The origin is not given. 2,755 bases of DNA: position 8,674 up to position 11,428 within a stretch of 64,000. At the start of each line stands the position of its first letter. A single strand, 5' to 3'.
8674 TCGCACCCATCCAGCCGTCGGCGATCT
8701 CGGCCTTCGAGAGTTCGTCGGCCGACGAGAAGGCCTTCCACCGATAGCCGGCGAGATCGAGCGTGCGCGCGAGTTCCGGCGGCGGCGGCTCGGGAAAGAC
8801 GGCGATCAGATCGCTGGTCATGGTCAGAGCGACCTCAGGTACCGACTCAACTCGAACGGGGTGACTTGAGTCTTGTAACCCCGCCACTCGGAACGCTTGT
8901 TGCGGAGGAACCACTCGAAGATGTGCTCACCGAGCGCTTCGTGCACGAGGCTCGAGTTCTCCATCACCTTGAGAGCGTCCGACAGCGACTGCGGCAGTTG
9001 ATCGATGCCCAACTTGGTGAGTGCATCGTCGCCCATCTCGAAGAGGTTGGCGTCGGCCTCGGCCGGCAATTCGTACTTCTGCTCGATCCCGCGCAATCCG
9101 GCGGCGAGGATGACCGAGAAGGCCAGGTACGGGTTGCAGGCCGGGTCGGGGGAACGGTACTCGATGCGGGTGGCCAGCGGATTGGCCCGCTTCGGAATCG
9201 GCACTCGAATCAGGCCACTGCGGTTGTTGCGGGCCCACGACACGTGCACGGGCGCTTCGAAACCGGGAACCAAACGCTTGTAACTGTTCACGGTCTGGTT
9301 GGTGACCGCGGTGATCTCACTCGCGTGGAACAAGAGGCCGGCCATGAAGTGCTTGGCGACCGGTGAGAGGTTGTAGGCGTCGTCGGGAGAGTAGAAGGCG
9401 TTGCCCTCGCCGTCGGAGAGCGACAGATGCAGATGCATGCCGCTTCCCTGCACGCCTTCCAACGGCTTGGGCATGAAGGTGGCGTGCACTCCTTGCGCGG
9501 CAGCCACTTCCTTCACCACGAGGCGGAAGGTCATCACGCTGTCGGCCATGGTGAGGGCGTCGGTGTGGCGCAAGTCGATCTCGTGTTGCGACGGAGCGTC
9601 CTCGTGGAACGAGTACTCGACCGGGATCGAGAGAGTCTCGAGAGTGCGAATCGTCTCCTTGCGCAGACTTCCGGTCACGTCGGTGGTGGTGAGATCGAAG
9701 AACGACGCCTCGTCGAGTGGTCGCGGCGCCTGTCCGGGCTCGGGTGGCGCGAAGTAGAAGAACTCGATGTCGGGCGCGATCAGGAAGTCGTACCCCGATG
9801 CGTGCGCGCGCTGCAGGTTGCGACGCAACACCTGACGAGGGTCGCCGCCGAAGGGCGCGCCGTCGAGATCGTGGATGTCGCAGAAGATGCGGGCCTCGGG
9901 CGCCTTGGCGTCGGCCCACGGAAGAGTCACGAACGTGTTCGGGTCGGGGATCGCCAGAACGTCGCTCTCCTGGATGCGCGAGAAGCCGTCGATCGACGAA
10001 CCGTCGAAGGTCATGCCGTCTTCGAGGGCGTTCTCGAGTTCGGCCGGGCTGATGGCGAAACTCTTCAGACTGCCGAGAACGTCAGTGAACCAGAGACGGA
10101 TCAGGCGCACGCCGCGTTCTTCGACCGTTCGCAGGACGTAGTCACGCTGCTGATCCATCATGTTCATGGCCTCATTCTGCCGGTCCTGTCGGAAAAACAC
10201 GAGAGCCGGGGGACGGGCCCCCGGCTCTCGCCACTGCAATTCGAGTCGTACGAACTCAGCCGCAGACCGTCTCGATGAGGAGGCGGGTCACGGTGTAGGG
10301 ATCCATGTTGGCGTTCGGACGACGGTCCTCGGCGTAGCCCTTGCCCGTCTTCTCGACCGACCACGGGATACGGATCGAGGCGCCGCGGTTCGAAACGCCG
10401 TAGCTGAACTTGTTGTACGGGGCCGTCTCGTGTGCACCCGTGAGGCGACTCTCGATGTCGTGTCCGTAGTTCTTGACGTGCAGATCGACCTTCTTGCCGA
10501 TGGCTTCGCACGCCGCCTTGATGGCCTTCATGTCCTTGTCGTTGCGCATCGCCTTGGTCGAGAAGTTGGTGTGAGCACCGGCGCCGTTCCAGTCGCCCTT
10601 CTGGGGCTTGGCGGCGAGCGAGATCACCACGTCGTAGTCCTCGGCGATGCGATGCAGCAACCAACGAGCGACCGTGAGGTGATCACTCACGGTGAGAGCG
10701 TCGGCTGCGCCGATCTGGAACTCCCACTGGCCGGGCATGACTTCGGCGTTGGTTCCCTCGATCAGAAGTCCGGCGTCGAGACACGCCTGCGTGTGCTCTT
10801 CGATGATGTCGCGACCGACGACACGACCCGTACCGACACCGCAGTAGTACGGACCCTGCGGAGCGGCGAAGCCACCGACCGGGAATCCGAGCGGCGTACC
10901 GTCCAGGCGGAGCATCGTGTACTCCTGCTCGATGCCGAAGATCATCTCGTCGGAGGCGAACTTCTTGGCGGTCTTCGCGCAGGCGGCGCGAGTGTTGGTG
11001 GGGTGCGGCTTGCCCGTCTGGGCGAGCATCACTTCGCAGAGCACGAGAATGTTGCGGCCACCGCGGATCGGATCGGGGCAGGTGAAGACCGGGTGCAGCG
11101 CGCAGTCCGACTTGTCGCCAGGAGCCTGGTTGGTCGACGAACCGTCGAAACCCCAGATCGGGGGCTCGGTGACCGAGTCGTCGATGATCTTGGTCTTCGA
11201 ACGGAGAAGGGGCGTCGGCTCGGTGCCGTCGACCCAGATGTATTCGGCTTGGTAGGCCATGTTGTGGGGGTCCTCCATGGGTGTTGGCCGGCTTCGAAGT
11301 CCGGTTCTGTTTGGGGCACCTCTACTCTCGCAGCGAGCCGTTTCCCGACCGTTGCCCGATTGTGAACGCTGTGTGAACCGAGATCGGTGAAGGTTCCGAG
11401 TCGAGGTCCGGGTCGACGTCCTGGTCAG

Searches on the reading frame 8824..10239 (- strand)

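Call 61: search_protein_families(library=pfam, proteins=[window:8824-10239:-], max_evalue=0.00001)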
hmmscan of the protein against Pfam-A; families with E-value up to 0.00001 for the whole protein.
window:8824-10239:- (471 aa): 3 families
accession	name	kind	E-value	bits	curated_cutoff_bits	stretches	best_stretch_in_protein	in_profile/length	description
PF00120.29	Gln-synt_C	-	1.3e-120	403.1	24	1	132-467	2-344/344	Glutamine synthetase, catalytic domain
PF03951.24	Gln-synt_N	-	3.1e-29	100.8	33.4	1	44-124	2-81/82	Glutamine synthetase, beta-Grasp domain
PF16952.10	Gln-synt_N_2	-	2.4e-06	27.7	35.7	1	36-130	7-112/112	Glutamine synthetase N-terminal domain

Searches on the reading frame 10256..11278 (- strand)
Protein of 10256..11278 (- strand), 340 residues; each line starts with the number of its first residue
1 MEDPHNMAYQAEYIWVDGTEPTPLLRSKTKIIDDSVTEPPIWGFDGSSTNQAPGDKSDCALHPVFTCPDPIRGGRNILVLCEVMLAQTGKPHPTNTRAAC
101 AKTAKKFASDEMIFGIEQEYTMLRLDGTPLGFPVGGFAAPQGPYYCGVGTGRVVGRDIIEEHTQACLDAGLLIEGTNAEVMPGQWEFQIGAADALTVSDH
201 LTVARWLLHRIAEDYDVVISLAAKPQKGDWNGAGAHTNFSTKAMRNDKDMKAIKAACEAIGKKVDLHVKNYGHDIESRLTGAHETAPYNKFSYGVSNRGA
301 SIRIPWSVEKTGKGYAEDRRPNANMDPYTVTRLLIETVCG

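Call 61: search_protein_families(library=pfam, proteins=[window:10256-11278:-], max_evalue=0.00001)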
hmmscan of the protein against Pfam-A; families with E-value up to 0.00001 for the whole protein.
window:10256-11278:- (340 aa): 2 families
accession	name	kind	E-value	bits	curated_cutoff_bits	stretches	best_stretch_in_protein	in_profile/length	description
PF00120.29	Gln-synt_C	-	4.6e-16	59.3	24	1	155-242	71-157/344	Glutamine synthetase, catalytic domain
PF03951.24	Gln-synt_N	-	3.9e-13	49.3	33.4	1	11-84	5-80/82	Glutamine synthetase, beta-Grasp domain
